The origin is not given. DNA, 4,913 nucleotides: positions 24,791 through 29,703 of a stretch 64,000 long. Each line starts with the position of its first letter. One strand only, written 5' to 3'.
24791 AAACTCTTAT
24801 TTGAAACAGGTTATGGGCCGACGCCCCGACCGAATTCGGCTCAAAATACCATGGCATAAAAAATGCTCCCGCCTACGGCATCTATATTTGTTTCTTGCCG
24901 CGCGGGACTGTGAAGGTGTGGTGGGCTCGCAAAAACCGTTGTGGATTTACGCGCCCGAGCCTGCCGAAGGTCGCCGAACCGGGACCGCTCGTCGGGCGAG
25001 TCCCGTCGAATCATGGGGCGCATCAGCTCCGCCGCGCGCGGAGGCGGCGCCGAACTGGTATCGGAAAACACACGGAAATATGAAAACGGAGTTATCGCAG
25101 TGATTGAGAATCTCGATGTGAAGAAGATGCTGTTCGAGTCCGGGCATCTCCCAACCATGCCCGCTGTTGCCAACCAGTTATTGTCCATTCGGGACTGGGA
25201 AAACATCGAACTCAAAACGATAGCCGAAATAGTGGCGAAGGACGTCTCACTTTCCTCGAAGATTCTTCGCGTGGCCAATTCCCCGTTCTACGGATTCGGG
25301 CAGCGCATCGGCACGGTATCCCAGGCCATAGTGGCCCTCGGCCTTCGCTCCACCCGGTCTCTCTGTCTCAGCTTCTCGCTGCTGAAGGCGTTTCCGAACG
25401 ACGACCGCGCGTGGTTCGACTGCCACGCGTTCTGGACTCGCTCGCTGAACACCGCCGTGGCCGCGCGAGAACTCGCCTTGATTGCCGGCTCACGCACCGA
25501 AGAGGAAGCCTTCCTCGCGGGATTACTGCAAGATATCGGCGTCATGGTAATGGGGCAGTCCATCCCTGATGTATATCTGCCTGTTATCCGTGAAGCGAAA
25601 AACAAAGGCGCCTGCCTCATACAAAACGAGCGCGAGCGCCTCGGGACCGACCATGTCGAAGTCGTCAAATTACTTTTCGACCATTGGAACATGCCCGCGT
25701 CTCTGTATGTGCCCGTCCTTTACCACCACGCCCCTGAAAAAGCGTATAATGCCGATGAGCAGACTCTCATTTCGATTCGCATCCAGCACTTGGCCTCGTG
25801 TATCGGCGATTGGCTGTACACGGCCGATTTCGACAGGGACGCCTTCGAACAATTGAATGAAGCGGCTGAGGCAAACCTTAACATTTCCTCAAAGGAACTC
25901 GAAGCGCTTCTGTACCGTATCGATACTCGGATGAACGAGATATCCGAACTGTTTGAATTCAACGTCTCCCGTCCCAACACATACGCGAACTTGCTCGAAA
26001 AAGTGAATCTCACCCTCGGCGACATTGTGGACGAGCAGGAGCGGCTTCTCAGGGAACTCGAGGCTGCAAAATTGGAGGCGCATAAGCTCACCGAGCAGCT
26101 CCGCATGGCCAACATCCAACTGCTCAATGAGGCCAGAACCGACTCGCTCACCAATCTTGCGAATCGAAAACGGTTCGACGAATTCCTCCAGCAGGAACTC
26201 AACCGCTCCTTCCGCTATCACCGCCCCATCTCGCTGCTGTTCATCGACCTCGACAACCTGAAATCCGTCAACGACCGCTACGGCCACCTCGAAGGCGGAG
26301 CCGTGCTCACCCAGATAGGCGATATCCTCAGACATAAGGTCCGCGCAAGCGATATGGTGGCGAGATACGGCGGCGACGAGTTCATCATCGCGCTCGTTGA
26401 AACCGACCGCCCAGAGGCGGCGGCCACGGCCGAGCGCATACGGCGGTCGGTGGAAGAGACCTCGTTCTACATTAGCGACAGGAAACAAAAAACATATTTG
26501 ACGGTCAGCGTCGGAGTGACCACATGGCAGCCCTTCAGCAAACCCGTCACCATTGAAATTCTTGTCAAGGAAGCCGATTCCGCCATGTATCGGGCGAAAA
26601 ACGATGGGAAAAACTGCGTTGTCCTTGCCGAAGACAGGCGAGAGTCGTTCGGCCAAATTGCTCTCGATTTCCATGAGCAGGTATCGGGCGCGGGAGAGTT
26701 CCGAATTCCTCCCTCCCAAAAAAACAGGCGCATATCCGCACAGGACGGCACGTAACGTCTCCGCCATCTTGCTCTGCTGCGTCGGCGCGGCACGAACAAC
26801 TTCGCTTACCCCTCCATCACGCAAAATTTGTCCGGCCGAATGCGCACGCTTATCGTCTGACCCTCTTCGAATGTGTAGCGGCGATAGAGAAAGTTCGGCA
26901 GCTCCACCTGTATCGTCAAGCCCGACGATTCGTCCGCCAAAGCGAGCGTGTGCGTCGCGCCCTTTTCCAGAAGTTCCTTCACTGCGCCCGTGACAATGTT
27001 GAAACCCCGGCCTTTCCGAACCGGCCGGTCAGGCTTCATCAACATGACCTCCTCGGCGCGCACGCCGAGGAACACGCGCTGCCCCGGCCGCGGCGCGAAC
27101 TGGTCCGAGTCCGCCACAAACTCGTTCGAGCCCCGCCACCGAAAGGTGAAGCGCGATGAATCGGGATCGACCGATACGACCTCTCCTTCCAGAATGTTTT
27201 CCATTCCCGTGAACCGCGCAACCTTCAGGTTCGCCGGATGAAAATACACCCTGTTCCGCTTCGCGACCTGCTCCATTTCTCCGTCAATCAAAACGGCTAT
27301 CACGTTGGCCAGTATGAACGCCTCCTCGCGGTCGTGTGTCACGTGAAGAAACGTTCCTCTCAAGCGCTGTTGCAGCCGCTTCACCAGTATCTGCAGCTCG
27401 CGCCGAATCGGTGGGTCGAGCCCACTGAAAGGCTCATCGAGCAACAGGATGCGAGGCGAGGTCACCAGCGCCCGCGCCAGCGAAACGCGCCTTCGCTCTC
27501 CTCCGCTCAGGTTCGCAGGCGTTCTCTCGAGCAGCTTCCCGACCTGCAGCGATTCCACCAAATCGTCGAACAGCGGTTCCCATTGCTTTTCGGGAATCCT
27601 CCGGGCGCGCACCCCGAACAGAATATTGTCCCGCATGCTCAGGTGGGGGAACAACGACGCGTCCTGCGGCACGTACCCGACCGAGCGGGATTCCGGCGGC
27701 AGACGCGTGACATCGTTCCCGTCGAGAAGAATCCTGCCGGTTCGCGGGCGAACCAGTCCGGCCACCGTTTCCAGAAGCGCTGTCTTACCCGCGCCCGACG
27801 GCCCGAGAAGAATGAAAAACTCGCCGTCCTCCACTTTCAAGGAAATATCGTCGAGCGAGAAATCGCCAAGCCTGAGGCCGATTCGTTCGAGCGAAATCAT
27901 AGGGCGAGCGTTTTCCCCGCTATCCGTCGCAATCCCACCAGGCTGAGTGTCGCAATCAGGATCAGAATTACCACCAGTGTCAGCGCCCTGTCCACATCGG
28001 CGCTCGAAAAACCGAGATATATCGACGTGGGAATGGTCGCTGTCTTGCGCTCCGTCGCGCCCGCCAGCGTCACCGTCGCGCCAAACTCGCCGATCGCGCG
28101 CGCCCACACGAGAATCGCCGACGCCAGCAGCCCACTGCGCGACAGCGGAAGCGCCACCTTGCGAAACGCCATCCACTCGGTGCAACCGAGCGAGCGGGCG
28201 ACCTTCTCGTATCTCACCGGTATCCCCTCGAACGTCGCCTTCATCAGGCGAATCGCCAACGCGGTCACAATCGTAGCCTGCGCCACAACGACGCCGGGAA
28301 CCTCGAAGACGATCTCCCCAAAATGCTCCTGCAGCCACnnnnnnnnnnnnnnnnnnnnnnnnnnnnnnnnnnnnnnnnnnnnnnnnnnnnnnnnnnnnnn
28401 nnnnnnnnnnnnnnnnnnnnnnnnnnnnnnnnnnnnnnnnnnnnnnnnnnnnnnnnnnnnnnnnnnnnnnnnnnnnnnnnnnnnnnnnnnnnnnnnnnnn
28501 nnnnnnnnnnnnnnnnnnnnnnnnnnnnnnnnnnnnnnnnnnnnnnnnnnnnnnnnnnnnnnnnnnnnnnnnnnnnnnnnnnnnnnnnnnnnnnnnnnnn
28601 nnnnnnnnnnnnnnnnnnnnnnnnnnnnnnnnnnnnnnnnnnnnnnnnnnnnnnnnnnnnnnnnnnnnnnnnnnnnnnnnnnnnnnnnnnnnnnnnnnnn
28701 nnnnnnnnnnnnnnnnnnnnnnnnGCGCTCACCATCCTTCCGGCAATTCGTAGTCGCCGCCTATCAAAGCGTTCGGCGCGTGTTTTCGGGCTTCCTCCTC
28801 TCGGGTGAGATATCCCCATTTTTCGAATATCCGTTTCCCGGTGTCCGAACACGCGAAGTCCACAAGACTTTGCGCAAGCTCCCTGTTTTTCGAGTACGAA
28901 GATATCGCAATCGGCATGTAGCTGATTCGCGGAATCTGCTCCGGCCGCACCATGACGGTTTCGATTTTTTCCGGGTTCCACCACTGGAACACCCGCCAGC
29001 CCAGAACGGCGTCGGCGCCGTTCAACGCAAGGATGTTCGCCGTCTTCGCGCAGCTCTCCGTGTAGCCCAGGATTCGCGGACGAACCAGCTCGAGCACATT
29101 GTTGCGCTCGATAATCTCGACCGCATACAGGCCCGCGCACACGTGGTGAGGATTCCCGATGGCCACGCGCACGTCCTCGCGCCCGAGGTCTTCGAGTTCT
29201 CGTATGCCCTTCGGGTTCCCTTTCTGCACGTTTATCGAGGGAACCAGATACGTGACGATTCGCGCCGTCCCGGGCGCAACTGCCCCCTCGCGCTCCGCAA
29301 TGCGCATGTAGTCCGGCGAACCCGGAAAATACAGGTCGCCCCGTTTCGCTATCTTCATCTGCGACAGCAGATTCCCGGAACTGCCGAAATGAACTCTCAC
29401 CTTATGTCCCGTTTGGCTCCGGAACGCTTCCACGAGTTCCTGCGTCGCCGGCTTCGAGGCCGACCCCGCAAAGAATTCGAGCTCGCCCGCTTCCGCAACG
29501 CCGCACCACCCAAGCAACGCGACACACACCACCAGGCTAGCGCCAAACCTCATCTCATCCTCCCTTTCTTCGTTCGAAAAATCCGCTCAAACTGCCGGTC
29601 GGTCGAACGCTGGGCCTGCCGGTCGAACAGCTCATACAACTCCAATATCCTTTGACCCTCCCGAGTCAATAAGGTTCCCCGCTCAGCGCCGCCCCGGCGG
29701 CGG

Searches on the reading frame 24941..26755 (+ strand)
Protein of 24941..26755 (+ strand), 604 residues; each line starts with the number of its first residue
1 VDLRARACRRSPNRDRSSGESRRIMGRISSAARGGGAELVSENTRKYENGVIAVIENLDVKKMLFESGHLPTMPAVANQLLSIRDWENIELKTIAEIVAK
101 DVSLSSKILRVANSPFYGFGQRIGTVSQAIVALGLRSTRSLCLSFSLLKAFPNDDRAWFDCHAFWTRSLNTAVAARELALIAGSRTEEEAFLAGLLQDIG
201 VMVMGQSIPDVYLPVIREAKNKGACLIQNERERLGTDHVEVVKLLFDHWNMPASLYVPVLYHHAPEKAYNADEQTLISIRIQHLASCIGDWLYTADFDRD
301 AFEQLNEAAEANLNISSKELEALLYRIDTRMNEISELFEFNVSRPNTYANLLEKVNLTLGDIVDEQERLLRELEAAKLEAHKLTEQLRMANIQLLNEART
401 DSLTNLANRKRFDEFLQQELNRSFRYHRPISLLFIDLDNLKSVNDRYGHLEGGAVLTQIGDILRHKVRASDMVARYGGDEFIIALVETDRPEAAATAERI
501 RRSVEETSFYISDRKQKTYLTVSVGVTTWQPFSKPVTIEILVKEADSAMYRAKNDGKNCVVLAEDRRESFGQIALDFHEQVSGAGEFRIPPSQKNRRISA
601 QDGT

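Call 18: search_protein_families(library=ncbifam, proteins=[window:24941-26755:+], max_evalue=0.00001)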
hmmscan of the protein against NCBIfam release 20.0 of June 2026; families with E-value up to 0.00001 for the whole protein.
window:24941-26755:+ (604 aa): 22 families
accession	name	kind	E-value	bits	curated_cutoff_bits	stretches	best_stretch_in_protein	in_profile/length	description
NF007135.0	PRK09581.1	equivalog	1.6e-51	175.6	474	1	357-563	249-455/457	PleD family two-component system response regulator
TIGR00254.1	GGDEF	domain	8.2e-51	172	37.4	1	397-563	4-167/168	diguanylate cyclase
NF038266.1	diguan_SiaD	equivalog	7e-42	143.5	290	1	362-560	58-252/252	biofilm regulation diguanylate cyclase SiaD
NF007423.1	PRK09966.1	equivalog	1e-41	143.2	325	1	378-553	219-390/390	diguanylate cyclase DgcN/YfiN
NF007380.0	PRK09894.1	equivalog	2.3e-41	142.1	256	1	365-566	96-290/296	diguanylate cyclase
NF041606.1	dguan_cyc_DgcA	equivalog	6.6e-40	137.1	370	1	387-564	167-340/340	diguanylate cyclase DgcA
NF051473.1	DigCycDgcsShew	equivalog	3.4e-37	128.4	400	1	363-560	104-288/291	diguanylate cyclase DgcS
NF047654.1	DiguCycDgcRLepto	equivalog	7.1e-34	117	500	1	387-561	120-294/295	diguanylate cyclase DgcR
NF007298.0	PRK09776.1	equivalog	2.4e-33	115.2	1135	1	390-568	676-850/1111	diguanylate cyclase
NF047872.1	GGDEF_GdpS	equivalog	1.8e-30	106.3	400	1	396-562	185-349/355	GGDEF domain-containing protein GdpS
NF007474.0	PRK10060.1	equivalog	3.4e-28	98.2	782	1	384-561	224-395/663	cyclic di-GMP phosphodiesterase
NF011955.1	PRK15426.1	equivalog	1.9e-27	95.7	408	1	395-564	395-562/564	cellulose biosynthesis regulator diguanylate cyclase DgcQ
NF045675.1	PhdiestaseDibA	equivalog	2e-27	95.8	980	1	390-562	195-363/623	phosphodiesterase DibA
NF040885.1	diguan_DgcJ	equivalog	4.4e-27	95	500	1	389-556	332-489/493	diguanylate cyclase DgcJ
NF007599.0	PRK10245.1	equivalog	7.2e-26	90.5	402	1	380-560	196-367/371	diguanylate cyclase AdrA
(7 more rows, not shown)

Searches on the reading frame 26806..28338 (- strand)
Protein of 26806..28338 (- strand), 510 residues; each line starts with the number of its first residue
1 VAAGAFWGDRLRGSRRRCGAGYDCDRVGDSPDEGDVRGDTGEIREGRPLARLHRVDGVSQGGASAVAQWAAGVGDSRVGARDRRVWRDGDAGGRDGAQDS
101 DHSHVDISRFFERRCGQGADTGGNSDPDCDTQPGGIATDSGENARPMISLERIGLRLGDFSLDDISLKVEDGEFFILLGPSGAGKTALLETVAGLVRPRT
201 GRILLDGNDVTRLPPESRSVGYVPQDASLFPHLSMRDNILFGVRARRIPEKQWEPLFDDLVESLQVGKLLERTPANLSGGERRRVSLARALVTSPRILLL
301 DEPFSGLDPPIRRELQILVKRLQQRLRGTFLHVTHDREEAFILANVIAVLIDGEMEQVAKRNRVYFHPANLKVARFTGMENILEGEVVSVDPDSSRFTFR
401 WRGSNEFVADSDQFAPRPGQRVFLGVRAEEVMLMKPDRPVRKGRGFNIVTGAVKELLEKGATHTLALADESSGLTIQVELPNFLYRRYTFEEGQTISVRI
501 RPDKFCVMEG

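Call 19: search_protein_families(library=ncbifam, proteins=[window:26806-28338:-], max_evalue=0.00001)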
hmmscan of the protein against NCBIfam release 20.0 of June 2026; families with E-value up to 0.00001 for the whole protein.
window:26806-28338:- (510 aa): 182 families (the best 25 are shown)
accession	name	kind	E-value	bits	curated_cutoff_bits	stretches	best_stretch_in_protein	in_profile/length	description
NF040840.2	tungstate_WtpC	equivalog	3.4e-83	279.8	440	1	147-467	1-309/347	tungstate ABC transporter ATP-binding protein WtpC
NF006987.0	PRK09452.1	equivalog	1.7e-74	250.8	482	1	144-471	14-335/378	spermidine/putrescine ABC transporter ATP-binding protein PotA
TIGR03265.1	PhnT2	equivalog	8.3e-71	239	457.7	1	146-505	3-349/353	putative 2-aminoethylphosphonate ABC transporter ATP-binding protein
NF040933.2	ABC_arch_GlcV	equivalog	8.3e-71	238.7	450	1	161-504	21-353/357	glucose ABC transporter ATP-binding protein GlcV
TIGR01187.1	potA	subfamily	3.1e-68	230.2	355.6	1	177-504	1-321/325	polyamine ABC transporter ATP-binding protein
TIGR00968.1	3a0106s01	subfamily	1.5e-65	221.1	342.75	1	149-383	2-237/237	sulfate ABC transporter ATP-binding protein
NF008653.0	PRK11650.1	subfamily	3.8e-65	220.3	432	1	162-456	20-304/357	sn-glycerol-3-phosphate ABC transporter ATP-binding protein UgpC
TIGR03258.1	PhnT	equivalog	1.7e-63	214.8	499.15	1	158-390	20-253/359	2-aminoethylphosphonate ABC transport system ATP-binding subunit PhnT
NF043075.1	MMSYN1_0197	equivalog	1.8e-63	214.6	550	1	160-475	16-314/341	spermidine/putrescine ABC transporter ATP-binding protein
TIGR02142.1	modC_ABC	equivalog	9e-62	209.4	285.05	1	154-500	6-347/353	molybdenum ABC transporter ATP-binding protein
NF008233.0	PRK11000.1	equivalog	2.9e-60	204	568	1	163-433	20-290/369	maltose/maltodextrin ABC transporter ATP-binding protein MalK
NF008105.0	PRK10851.1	equivalog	3.3e-58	197.1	502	1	162-388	18-248/362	sulfate/thiosulfate ABC transporter ATP-binding protein CysA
NF008513.0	PRK11432.1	equivalog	1.2e-55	188.8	496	1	147-435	6-287/351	ferric ABC transporter ATP-binding protein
NF008621.0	PRK11607.1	equivalog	1.6e-53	181.9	613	1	158-456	31-323/377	putrescine ABC transporter ATP-binding subunit PotG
TIGR01186.1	proV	subfamily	1.9e-51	175.3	326.6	1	161-384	8-237/363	betaine/proline/choline family ABC transporter ATP-binding protein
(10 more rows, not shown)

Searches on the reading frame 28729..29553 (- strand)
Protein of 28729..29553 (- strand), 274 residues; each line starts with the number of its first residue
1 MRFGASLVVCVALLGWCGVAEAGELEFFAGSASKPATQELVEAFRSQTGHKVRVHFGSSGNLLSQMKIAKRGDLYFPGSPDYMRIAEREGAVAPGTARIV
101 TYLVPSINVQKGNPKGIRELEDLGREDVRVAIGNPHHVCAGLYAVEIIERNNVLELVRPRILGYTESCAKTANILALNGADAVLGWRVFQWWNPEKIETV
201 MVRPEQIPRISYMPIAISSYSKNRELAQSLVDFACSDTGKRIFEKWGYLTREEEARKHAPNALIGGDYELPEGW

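Call 19: search_protein_families(library=ncbifam, proteins=[window:28729-29553:-], max_evalue=0.00001)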
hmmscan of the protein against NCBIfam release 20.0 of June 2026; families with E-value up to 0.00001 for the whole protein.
window:28729-29553:- (274 aa): 4 families
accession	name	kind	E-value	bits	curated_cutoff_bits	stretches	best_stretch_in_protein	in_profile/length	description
TIGR01256.1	modA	equivalog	8.3e-24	84.7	62.5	1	36-247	7-217/217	molybdate ABC transporter substrate-binding protein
NF007958.0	PRK10677.1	equivalog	1.6e-09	37.1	253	1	8-250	13-255/256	molybdate ABC transporter substrate-binding protein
NF002917.0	PRK03537.1-3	equivalog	1.6e-06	27.5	264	0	9-155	9-154/267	molybdate ABC transporter substrate-binding protein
NF002918.0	PRK03537.1-4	equivalog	7.3e-06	25.4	288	0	22-250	5-245/246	molybdate ABC transporter substrate-binding protein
